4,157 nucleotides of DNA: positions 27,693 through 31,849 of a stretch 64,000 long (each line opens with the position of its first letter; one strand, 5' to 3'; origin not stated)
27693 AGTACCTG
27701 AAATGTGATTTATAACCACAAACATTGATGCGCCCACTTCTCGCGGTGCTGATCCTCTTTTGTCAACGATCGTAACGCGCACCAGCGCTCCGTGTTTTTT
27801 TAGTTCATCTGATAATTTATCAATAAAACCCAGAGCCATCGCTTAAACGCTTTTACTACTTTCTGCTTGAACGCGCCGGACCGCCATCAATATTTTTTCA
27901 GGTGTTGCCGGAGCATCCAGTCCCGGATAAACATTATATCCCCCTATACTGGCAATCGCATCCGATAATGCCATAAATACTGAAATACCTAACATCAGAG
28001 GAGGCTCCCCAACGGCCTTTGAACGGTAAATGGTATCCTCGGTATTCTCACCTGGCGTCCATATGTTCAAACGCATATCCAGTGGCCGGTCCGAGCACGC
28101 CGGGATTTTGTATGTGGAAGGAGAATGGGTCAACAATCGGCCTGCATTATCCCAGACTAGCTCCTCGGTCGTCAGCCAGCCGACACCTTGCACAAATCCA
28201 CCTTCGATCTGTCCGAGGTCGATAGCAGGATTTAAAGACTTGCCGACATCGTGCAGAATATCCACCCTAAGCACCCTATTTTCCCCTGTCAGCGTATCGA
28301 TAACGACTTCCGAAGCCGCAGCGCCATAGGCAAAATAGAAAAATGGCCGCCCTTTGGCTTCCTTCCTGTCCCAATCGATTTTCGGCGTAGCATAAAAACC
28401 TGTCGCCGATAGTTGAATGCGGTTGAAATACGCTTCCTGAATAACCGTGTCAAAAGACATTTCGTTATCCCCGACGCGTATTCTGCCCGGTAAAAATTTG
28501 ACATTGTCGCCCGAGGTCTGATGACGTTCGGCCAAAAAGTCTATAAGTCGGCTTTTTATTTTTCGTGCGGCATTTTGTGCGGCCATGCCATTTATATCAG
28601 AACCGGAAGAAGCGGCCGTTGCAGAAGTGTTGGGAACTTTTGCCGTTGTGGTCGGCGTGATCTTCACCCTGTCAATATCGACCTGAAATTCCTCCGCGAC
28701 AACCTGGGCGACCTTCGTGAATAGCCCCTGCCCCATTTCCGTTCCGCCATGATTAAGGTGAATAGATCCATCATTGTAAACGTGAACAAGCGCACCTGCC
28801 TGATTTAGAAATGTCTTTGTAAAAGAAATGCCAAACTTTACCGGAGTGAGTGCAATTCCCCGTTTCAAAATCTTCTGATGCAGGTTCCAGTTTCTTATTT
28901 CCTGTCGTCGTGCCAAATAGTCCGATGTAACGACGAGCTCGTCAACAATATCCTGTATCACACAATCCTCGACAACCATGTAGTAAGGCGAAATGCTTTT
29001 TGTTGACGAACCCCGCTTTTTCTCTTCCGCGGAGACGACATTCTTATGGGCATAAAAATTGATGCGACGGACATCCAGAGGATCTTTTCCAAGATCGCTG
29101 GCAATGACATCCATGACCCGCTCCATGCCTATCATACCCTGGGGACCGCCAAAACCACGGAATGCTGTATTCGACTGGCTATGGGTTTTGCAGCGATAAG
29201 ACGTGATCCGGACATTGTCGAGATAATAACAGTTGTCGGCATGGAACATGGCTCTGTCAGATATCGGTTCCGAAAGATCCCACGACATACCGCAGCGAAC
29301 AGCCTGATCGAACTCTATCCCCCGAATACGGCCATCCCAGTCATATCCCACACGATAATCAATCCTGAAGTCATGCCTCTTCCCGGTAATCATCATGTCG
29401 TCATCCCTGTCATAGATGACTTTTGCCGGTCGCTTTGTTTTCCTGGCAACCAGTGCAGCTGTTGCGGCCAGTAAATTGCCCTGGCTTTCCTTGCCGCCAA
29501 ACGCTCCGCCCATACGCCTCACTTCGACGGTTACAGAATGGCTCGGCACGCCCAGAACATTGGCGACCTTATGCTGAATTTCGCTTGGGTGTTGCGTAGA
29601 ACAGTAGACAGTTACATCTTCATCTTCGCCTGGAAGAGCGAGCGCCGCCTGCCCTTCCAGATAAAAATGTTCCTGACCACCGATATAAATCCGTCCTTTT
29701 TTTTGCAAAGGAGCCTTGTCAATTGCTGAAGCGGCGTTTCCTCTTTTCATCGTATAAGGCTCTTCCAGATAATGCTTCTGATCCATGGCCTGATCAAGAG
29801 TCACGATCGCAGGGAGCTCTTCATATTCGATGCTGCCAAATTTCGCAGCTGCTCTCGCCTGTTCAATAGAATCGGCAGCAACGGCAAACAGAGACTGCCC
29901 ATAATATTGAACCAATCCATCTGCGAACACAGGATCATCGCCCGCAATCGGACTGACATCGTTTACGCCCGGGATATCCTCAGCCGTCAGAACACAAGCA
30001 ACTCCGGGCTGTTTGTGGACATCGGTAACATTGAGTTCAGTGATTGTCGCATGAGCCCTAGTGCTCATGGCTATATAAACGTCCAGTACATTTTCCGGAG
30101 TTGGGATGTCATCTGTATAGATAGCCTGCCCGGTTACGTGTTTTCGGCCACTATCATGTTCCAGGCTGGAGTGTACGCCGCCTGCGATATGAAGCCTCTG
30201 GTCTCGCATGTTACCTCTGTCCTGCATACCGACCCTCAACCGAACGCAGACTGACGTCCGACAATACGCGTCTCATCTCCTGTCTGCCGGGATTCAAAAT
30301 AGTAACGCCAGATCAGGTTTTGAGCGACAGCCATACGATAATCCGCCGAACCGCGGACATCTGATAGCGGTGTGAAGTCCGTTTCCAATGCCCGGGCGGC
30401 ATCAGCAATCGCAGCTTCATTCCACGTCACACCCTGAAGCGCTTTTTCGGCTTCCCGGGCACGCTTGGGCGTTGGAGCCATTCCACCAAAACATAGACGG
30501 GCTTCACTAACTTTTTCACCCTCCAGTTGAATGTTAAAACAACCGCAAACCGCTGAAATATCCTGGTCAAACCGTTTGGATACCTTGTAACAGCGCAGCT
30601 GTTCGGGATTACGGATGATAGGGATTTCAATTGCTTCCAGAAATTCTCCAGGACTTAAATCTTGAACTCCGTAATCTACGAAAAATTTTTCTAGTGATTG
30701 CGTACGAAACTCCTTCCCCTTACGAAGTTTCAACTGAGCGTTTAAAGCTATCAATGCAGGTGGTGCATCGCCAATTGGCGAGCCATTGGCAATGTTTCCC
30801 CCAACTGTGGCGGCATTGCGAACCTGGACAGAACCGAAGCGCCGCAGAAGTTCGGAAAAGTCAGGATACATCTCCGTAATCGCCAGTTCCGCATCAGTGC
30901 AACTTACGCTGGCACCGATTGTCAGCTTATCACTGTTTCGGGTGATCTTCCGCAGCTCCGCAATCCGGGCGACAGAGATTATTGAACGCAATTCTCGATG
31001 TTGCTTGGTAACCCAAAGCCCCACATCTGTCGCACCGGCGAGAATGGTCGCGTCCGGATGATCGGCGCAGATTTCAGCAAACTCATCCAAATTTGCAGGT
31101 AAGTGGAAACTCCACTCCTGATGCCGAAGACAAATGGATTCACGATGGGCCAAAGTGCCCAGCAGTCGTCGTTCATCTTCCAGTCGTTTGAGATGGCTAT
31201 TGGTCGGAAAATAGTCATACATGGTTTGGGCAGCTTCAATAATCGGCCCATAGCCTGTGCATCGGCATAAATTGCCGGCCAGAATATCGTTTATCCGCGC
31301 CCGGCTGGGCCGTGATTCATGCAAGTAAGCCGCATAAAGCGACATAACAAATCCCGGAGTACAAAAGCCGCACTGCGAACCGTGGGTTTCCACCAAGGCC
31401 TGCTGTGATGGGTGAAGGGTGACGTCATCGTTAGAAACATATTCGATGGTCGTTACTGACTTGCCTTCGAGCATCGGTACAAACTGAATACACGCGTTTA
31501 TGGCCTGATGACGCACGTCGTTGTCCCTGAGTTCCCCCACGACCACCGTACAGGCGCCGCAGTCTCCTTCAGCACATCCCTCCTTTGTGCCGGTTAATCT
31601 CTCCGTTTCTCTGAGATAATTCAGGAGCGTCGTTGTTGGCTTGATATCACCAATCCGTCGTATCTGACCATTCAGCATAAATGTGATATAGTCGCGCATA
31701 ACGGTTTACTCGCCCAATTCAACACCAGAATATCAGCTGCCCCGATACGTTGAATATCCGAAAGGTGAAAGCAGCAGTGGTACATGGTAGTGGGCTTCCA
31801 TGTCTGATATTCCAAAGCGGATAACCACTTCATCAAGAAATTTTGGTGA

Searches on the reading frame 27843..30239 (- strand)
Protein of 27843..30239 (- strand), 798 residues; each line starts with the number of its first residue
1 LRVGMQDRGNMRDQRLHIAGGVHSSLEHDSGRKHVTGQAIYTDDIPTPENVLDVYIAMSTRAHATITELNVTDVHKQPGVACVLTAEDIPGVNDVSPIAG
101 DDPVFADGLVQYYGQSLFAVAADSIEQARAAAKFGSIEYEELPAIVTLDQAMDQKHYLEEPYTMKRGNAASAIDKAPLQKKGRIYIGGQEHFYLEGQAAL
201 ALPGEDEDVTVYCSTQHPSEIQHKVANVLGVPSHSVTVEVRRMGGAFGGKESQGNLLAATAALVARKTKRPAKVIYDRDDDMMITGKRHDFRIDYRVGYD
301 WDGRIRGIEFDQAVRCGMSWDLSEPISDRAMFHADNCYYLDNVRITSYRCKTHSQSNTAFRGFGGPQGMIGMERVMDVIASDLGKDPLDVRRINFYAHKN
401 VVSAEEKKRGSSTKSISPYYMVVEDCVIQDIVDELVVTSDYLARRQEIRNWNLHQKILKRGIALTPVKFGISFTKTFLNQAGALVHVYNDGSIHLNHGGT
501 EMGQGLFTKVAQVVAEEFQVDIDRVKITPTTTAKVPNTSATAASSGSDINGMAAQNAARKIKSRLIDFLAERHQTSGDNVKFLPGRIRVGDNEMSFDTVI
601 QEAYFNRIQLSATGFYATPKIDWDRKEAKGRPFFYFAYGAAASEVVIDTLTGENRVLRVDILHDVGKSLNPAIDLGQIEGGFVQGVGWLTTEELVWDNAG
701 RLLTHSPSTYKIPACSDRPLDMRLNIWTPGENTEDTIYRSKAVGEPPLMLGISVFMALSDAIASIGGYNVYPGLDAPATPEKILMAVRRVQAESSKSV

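Call 35: search_protein_families(library=pfam, proteins=[window:27843-30239:-])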
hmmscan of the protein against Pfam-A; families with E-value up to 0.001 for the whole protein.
window:27843-30239:- (798 aa): 3 families
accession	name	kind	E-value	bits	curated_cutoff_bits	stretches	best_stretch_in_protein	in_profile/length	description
PF20256.3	MoCoBD_2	-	2.7e-100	336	27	1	438-719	5-283/283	Molybdopterin cofactor-binding domain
PF02738.23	MoCoBD_1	-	5.5e-84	281.5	27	1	159-395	11-244/244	Molybdopterin cofactor-binding domain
PF01315.27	Ald_Xan_dh_C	-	2.2e-26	92.8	31.3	1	36-143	1-110/110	Aldehyde oxidase and xanthine dehydrogenase, a/b hammerhead domain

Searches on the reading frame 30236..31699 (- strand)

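Call 35: search_protein_families(library=pfam, proteins=[window:30236-31699:-])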
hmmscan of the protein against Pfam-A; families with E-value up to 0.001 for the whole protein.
window:30236-31699:- (487 aa): 4 families
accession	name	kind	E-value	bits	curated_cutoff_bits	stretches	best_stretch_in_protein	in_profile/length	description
PF00941.27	FAD_binding_5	-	3.1e-52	177.2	27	1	197-360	4-168/170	FAD binding domain in molybdopterin dehydrogenase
PF03450.22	CO_deh_flav_C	-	2.3e-36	124.5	25.5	1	369-467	1-99/102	CO dehydrogenase flavoprotein C-terminal domain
PF01799.25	Fer2_2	-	1.3e-27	96.2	30.3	1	84-158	1-75/75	[2Fe-2S] binding domain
PF00111.32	Fer2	-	3.3e-07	30.6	21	1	10-71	4-73/77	2Fe-2S iron-sulfur cluster binding domain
